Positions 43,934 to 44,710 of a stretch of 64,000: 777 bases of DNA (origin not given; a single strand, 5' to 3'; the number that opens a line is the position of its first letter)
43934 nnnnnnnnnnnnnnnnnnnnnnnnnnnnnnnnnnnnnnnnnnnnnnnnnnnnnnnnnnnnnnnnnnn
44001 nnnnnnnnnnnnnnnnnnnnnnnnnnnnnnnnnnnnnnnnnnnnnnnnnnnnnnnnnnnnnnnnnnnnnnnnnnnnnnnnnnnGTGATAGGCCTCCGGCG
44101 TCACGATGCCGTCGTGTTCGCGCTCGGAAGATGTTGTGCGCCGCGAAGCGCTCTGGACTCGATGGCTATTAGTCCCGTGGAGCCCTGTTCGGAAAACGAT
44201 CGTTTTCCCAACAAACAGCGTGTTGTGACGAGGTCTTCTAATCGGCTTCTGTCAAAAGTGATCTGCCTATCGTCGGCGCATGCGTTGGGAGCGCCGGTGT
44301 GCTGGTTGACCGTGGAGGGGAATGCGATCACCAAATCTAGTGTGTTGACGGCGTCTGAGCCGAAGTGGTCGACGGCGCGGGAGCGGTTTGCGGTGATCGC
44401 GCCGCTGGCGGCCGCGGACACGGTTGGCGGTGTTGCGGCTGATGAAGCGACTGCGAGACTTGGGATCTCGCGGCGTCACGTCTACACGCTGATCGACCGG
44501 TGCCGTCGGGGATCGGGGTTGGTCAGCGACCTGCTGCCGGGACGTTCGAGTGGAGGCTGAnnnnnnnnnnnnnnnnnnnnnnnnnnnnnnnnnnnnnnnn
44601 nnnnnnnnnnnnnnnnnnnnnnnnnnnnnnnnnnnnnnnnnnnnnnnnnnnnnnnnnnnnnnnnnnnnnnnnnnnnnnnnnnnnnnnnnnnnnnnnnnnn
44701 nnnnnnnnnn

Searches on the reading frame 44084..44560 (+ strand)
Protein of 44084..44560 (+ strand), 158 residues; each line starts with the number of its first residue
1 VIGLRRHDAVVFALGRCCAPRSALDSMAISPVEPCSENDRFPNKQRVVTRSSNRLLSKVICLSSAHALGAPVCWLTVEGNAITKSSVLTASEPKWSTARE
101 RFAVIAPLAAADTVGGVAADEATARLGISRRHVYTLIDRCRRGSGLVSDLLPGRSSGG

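Call 60: search_protein_families(library=pfam, proteins=[window:44084-44560:+], max_evalue=0.01)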
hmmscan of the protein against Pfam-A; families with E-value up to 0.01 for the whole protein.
window:44084-44560:+ (158 aa): 3 families
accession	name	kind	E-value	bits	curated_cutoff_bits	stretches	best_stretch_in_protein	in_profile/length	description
PF13384.12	HTH_23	-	0.0017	18.6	24.6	1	99-142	5-43/50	Homeodomain-like domain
PF13518.12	HTH_28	-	0.0068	16.9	25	1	117-142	13-38/52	Helix-turn-helix domain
PF13551.12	HTH_29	-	0.0083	16.6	28.1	0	116-144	11-40/64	Winged helix-turn helix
